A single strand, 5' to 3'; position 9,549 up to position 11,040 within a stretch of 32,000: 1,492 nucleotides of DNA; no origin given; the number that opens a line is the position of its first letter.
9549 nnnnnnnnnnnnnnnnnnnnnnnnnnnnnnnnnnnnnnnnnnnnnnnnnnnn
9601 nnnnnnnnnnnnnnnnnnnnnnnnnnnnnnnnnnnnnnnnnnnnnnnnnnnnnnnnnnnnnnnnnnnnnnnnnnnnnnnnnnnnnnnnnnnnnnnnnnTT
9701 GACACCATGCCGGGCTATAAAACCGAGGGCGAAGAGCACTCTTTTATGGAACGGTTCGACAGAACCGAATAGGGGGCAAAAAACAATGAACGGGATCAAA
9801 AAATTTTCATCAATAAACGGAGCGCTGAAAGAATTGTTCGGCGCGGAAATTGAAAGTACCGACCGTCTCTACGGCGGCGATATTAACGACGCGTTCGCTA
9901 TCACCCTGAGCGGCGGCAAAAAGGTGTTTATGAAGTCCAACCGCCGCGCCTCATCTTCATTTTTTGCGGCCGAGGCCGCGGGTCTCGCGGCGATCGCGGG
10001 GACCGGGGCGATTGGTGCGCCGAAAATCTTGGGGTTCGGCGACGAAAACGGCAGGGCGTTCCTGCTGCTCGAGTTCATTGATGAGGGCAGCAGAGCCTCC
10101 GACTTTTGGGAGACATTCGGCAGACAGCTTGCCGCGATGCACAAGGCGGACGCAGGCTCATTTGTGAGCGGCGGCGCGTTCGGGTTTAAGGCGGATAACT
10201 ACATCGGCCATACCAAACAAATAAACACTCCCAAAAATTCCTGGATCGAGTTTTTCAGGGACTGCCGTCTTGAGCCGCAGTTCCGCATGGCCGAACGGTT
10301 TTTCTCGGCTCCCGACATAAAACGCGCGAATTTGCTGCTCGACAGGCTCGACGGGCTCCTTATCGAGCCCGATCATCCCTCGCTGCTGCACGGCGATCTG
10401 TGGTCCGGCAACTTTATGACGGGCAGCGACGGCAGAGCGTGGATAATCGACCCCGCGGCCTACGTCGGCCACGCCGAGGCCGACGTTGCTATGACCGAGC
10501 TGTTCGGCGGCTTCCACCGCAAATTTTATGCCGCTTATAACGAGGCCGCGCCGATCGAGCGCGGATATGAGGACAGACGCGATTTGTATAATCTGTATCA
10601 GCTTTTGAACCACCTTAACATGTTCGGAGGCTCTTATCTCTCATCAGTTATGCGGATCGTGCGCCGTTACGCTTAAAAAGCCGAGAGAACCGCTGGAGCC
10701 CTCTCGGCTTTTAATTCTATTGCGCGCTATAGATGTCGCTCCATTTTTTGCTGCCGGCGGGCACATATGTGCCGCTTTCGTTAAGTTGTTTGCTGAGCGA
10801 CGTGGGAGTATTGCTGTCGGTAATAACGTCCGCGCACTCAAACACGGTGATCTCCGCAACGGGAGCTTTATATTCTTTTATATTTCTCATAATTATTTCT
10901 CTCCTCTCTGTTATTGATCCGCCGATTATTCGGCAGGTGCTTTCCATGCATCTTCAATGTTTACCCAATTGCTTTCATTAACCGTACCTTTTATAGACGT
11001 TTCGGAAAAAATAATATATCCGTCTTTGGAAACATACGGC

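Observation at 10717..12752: Stacked regulatory devices upstream of one horizontally acquired-looking secreted protein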

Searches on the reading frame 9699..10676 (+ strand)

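Call 8: search_protein_families(library=pfam, proteins=[window:9699-10676:+], max_evalue=1)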
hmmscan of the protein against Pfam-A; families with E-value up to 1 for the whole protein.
window:9699-10676:+ (325 aa): 5 families
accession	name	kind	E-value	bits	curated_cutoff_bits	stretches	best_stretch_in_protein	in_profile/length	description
PF03881.20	Fructosamin_kin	-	4.8e-83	279.2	22.4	1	39-323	5-284/288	Fructosamine kinase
PF01636.29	APH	-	4.8e-14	53.1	23.2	1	59-288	7-231/239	Phosphotransferase enzyme family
PF04655.20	APH_6_hur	-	0.00088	19.1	27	1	219-264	151-196/252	Aminoglycoside/hydroxyurea antibiotic resistance kinase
PF19974.5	TCAD9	-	0.18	11.4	40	1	228-254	298-323/429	Ternary complex associated domain 9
PF02958.26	EcKL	-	0.26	11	22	1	227-244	215-232/294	Ecdysteroid kinase-like family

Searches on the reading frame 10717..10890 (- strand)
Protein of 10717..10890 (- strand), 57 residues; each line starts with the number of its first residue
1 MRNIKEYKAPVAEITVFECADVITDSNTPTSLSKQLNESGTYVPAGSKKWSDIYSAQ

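Call 8: search_protein_families(library=pfam, proteins=[window:10717-10890:-], max_evalue=1)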
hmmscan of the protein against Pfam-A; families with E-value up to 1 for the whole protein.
window:10717-10890:- (57 aa): 0 families

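Call 26: search_protein_families(library=ncbifam, proteins=[window:10717-10890:-], max_evalue=1)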
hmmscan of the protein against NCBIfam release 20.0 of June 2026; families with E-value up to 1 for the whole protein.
window:10717-10890:- (57 aa): 0 families
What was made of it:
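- Tried and rejected: Pfam and NCBIfam on the 371-aa and 57-aa products found nothing (calls 8, 26).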

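Call 27: find_homologous_proteins(query=window:10717-10890:-, max_evalue=0.01)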
Query window:10717-10890:- (57 aa): 1 proteins with E <= 0.01 among 1 candidates.
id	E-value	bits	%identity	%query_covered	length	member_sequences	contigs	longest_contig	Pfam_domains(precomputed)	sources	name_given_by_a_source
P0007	5.1e-30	119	100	100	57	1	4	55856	-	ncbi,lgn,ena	-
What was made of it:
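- Tried and rejected: Single-sequence search with the peptide found only itself (call 27).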

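Call 64: find_homologous_proteins(query=A2, max_evalue=0.01)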
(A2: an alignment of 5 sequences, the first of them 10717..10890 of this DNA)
Query A2 (5 sequences) (57 aa, profile of the alignment): 35 proteins with E <= 0.01 among 52 candidates.
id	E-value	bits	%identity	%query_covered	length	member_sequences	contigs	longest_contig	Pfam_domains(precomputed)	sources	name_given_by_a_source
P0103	2.3e-29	119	59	95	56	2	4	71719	-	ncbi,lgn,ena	-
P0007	1.1e-28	117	100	100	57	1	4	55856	-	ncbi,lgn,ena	-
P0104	2.0e-28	116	62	96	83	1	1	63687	-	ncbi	-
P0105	1.3e-27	113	60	96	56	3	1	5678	-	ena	-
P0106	1.1e-26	110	67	95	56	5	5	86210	-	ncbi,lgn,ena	-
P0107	3.6e-26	109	48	96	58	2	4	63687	-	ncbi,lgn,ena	-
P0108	9.7e-24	101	67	95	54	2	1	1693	-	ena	-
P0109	1.6e-21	94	59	96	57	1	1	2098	-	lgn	-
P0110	1.3e-20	91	58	95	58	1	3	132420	-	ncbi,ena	-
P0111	2.9e-20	90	51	100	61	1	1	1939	-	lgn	-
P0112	3.1e-20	90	56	96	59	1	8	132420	-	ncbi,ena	-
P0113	4.2e-20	89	57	95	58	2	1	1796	-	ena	-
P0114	1.0e-19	88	61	93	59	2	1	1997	-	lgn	-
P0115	1.6e-18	84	63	95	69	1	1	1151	-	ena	-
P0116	1.8e-18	84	50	95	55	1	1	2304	-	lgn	-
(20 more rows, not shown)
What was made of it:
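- Tried and rejected: A profile search was needed to find 35 clusters (call 64).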

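Call 67: find_encoding_contigs(protein=P0112, flank=6000, max_places=10)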
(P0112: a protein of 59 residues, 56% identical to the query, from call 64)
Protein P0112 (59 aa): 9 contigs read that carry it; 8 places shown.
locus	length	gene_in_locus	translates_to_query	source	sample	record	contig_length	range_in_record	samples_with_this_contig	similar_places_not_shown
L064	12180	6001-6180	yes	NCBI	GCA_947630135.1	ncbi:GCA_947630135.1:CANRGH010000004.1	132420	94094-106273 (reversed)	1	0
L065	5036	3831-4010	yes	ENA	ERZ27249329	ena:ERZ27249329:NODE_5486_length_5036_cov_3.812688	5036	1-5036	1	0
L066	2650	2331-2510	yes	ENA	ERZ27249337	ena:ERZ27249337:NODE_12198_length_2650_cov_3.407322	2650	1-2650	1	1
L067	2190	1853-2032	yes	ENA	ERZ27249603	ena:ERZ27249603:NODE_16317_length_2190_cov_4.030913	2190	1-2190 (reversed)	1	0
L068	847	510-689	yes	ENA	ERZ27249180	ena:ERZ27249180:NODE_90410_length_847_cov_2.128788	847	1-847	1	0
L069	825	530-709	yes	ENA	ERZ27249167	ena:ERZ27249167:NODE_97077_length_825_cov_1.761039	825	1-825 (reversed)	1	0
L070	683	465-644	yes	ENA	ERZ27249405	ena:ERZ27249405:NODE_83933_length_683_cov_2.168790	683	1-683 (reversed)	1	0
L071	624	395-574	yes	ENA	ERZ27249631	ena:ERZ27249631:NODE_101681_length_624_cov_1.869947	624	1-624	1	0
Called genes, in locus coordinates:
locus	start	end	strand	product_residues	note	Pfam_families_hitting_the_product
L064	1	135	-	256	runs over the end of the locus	PF03309:Pan_kinase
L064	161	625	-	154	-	PF00149:Metallophos, PF12850:Metallophos_2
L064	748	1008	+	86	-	-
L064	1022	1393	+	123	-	-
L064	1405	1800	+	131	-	-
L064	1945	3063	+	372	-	PF01522:Polysacc_deac_1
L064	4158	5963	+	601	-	PF02368:Big_2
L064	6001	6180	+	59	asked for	-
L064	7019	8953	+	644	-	PF00023:Ank (faint), PF12796:Ank_2, PF13637:Ank_4 (weak), PF04616:Glyco_hydro_43, PF17851:GH43_C2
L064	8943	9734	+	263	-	PF03807:F420_oxidored (faint), PF10727:Rossmann-like, PF10728:DUF2520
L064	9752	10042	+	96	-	PF01985:CRS1_YhbY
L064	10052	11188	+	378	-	PF00149:Metallophos, PF12850:Metallophos_2, PF12320:SbcD_C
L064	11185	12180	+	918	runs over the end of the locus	PF13476:AAA_23 (weak), PF13514:AAA_27 (weak), PF13555:AAA_29 (weak), PF13558:SbcC_Walker_B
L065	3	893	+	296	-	?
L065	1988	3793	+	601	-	PF02368:Big_2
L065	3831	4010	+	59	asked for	-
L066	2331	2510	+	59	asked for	-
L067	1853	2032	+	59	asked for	-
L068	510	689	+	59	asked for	-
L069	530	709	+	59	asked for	-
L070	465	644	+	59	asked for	-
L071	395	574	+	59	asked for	-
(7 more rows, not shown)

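Call 69: find_encoding_contigs(protein=P0110, flank=6000, max_places=10)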
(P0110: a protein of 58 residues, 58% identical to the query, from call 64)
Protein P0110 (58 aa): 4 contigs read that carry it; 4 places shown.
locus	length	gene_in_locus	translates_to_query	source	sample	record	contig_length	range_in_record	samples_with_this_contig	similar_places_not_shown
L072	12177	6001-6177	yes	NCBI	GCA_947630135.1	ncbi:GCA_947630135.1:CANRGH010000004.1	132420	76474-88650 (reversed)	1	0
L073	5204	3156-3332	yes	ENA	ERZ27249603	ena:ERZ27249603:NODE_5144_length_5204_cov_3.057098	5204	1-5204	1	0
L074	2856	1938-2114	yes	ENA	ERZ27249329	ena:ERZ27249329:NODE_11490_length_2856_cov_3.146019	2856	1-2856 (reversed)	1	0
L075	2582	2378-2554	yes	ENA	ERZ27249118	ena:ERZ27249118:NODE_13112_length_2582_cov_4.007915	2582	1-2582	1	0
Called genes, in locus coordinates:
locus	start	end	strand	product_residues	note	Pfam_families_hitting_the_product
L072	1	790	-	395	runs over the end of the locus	PF05673:DUF815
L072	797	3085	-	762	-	PF13439:Glyco_transf_4, PF13477:Glyco_trans_4_2, PF13579:Glyco_trans_4_4, PF00534:Glycos_transf_1 (weak), PF13692:Glyco_trans_1_4, PF04230:PS_pyruv_trans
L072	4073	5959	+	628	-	-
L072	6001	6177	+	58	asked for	-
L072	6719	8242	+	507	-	PF07833:Cu_amine_oxidN1, PF14286:DHHW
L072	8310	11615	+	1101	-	PF09594:GT87, PF13231:PMT_2 (weak), PF00754:F5_F8_type_C, PF22633:F5_F8_type_C_2 (faint), PF02366:PMT (weak), PF13231:PMT_2, PF16192:PMT_4TMC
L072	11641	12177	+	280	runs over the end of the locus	PF05681:Fumerase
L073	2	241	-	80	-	?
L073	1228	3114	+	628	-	-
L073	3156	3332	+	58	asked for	-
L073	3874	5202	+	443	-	?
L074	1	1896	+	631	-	?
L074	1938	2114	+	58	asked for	-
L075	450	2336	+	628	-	-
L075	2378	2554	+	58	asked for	-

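Call 83: predict_structure(alignment_id=A5)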
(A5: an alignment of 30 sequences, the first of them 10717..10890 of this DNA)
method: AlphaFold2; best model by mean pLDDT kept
length: 57 residues; sequences in the alignment: 30
mean_pLDDT: 61.0   pTM: 0.15
mean pLDDT of the five models: 61.0, 58.2, 57.1, 57.0, 53.2
residues with pLDDT >= 90: 0; 70-90: 2; 50-70: 51; < 50: 4
segments of 3 or more residues with pLDDT < 50: none
pLDDT, mean of each block of 10 residues (from residue 1): 63 65 56 55 64 62
secondary structure, 60 per line:
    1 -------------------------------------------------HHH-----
elements in order:
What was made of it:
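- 10717..10890 (-): 57-aa peptide gene with its own GAGGAG RBS. It is a conserved partner of the family: 54-83-aa peptides with invariant Y7, P10, FECAD and W50. The model is unstructured on its own, pTM 0.15 (call 83).
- Tried and rejected: The model is unstructured (call 83).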

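Call 89: find_encoding_contigs(protein=P0007, flank=1600, max_places=10)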
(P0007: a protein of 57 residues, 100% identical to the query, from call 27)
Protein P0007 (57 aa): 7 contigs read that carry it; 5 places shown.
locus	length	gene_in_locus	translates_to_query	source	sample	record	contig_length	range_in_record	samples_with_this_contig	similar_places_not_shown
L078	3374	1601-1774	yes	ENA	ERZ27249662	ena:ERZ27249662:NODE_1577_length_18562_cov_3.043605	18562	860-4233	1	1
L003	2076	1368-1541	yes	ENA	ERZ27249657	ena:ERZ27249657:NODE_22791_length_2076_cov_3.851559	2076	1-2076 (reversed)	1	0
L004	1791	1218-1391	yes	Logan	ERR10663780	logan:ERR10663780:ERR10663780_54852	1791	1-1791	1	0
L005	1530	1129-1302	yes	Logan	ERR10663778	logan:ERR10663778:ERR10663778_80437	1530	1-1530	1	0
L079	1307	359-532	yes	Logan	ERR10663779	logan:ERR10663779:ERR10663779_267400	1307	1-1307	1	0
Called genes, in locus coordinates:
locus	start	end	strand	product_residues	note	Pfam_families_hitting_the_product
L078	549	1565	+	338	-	-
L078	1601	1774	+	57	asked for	-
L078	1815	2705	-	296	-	PF03881:Fructosamin_kin, PF01636:APH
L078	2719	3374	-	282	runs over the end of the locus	PF01171:ATP_bind_3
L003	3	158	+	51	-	?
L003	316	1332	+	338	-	-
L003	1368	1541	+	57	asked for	-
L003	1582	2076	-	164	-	?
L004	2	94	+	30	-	?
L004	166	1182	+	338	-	-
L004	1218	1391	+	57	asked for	-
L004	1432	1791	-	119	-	?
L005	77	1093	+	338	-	-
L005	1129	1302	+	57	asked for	-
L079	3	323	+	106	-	?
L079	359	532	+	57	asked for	-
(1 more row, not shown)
